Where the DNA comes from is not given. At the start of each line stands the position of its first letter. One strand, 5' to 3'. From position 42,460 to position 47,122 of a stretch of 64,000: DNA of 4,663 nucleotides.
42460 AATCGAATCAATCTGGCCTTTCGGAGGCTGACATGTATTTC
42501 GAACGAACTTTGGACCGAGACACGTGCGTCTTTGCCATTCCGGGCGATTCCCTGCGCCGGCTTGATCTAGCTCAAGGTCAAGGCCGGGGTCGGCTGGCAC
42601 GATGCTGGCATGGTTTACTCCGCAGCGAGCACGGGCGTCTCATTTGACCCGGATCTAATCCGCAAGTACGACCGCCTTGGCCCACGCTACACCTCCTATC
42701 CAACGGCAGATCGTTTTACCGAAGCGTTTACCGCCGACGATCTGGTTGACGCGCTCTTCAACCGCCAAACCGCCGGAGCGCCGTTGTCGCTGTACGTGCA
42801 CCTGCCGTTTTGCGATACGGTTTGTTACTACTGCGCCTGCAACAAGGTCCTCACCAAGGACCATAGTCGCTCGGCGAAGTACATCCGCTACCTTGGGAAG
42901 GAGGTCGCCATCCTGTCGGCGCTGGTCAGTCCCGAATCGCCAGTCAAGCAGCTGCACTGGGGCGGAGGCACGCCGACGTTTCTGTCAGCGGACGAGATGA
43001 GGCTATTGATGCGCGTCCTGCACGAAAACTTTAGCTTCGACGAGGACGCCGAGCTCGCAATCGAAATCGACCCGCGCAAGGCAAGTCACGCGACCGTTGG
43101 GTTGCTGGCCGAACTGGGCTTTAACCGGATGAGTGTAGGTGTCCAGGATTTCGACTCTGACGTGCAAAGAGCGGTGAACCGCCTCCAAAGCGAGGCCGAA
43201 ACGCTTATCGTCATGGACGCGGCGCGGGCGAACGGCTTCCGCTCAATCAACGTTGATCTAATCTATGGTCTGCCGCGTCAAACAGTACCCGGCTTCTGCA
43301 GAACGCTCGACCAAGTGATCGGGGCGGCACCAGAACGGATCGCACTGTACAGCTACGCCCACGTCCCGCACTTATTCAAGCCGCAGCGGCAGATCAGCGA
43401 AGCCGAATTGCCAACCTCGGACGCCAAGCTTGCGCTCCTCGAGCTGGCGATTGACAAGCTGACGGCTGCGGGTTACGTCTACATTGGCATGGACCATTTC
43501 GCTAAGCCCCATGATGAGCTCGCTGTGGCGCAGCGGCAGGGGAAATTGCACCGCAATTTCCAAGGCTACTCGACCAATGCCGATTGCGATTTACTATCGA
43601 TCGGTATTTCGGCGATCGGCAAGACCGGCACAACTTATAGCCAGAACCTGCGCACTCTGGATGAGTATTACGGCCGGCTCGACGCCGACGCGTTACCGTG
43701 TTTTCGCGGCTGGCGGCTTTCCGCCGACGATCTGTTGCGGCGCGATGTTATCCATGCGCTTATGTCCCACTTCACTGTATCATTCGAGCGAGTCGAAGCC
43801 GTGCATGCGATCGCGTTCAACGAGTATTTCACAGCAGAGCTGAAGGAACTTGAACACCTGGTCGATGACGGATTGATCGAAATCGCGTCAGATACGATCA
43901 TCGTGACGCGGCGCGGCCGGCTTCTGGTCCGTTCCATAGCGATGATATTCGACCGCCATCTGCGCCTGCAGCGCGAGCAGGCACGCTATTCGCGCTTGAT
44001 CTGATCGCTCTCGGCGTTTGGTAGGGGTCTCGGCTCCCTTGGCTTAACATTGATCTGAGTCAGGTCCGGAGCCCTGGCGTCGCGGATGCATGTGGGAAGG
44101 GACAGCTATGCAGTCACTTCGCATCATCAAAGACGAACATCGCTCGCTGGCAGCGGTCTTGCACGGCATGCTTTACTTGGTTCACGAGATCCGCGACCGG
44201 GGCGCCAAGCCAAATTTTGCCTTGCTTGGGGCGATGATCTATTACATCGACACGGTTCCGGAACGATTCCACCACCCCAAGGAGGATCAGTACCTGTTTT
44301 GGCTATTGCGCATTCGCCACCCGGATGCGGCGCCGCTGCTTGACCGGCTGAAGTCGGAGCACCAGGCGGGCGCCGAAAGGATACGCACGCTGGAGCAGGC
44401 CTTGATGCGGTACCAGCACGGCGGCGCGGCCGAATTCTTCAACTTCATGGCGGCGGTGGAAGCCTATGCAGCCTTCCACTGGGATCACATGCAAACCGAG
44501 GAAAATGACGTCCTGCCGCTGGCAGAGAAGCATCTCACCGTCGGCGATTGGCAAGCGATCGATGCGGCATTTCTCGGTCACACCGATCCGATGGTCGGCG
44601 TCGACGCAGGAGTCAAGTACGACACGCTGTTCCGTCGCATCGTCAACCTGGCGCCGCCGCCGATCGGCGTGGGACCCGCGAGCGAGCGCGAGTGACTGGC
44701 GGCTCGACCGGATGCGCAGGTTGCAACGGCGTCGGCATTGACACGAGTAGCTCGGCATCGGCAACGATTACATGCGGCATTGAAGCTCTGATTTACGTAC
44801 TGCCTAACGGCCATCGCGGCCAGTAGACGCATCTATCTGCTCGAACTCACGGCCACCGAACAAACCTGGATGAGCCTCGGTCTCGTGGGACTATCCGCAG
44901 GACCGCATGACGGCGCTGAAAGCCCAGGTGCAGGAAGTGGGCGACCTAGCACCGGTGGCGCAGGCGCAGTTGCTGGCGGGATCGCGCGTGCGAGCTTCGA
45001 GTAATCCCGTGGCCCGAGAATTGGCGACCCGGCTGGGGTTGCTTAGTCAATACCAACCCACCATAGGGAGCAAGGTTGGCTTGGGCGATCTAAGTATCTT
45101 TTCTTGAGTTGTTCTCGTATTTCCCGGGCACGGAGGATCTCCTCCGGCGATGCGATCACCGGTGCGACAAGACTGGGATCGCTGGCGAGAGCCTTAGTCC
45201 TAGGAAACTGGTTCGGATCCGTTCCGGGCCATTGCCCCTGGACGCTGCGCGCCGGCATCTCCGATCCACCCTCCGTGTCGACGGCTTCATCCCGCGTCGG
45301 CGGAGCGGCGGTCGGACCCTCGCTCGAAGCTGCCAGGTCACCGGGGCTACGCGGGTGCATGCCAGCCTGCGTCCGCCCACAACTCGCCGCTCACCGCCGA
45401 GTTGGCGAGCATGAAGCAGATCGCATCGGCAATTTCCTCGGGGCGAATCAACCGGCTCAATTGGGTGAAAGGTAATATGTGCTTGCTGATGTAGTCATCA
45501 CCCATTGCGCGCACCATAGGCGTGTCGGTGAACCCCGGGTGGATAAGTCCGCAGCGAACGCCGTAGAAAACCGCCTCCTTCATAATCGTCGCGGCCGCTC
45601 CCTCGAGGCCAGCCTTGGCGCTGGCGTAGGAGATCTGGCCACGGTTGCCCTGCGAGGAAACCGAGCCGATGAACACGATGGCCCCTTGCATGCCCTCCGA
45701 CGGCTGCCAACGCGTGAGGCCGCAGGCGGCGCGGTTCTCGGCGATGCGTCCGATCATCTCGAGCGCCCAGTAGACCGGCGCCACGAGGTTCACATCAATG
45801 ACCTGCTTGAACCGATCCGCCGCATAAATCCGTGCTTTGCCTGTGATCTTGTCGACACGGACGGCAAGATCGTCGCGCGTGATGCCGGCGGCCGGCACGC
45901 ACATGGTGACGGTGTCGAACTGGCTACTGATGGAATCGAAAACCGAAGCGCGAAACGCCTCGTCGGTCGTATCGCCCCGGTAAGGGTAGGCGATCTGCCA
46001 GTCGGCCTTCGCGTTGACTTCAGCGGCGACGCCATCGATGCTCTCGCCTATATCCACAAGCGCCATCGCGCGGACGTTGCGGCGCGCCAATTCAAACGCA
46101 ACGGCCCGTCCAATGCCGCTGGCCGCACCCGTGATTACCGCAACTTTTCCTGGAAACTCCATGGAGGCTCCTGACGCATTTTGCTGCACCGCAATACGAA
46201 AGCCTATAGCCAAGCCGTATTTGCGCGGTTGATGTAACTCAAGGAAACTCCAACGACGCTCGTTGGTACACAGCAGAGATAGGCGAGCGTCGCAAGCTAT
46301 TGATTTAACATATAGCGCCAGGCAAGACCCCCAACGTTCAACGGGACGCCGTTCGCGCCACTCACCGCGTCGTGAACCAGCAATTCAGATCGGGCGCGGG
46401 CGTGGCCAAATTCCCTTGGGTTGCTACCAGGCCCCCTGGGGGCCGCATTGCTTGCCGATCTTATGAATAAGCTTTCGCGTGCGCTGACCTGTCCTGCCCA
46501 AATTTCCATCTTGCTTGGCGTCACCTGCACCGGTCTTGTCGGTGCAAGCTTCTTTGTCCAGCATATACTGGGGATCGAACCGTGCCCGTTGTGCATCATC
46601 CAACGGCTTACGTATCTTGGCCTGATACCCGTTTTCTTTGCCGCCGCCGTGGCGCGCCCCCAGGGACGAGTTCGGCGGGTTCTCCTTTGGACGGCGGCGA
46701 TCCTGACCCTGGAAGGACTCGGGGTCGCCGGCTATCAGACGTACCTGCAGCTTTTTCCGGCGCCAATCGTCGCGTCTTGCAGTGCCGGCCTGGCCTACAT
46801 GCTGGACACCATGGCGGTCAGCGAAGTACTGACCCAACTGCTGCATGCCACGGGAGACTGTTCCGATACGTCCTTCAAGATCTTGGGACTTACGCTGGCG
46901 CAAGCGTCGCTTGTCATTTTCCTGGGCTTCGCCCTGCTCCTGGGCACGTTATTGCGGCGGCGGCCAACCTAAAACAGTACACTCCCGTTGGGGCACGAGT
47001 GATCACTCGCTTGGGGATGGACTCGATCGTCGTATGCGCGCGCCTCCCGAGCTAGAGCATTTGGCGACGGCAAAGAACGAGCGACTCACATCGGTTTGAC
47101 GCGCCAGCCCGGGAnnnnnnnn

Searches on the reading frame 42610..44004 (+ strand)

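Call 33: search_protein_families(library=pfam, proteins=[window:42610-44004:+], max_evalue=0.0001)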
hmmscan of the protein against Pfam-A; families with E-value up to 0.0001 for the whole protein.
window:42610-44004:+ (464 aa): 2 families
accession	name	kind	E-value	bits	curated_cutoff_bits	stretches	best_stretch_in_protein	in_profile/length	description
PF04055.27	Radical_SAM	-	1.1e-20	74.8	29.5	1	62-233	1-163/166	Radical SAM superfamily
PF06969.22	HemN_C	-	4.4e-07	30.3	24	1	370-439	1-67/67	HemN C-terminal domain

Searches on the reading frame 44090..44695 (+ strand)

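Call 33: search_protein_families(library=pfam, proteins=[window:44090-44695:+], max_evalue=0.0001)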
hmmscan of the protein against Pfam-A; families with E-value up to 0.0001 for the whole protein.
window:44090-44695:+ (201 aa): 1 family
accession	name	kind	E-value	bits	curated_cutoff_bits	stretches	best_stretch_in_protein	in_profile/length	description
PF01814.28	Hemerythrin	-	1.4e-14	55.1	25.3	1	10-145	3-127/127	Hemerythrin HHE cation binding domain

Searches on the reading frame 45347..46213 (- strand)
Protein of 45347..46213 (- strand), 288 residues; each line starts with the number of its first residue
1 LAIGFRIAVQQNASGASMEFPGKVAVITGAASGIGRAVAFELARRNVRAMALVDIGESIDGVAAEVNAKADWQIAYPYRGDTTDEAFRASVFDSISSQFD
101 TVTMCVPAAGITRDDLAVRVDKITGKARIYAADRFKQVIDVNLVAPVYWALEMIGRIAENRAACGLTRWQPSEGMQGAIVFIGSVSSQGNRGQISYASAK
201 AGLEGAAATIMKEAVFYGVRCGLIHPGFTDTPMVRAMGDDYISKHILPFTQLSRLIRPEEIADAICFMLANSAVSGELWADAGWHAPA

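Call 33: search_protein_families(library=pfam, proteins=[window:45347-46213:-], max_evalue=0.0001)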
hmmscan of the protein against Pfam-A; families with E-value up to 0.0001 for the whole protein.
window:45347-46213:- (288 aa): 3 families
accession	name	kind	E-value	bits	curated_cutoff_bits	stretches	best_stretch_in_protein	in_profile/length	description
PF00106.31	adh_short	-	1.1e-28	100.6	26.6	1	23-240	1-193/195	short chain dehydrogenase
PF13561.12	adh_short_C2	-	8.8e-27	94.6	27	1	29-285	1-236/236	Enoyl-(Acyl carrier protein) reductase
PF08659.16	KR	-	1.4e-06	28.8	22.6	0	26-121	4-101/180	KR domain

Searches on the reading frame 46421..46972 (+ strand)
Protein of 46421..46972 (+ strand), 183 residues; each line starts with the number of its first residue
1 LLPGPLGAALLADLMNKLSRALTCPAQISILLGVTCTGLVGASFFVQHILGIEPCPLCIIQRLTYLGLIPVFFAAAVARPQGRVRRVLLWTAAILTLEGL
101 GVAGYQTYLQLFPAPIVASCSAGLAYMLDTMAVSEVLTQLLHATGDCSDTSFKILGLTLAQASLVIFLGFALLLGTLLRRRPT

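Call 33: search_protein_families(library=pfam, proteins=[window:46421-46972:+], max_evalue=0.0001)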
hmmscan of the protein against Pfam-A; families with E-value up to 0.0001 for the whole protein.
window:46421-46972:+ (183 aa): 1 family
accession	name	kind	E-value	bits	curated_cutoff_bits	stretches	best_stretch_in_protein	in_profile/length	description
PF02600.21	DsbB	-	9.1e-37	127.2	22.1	1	28-175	4-146/148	Disulfide bond formation protein DsbB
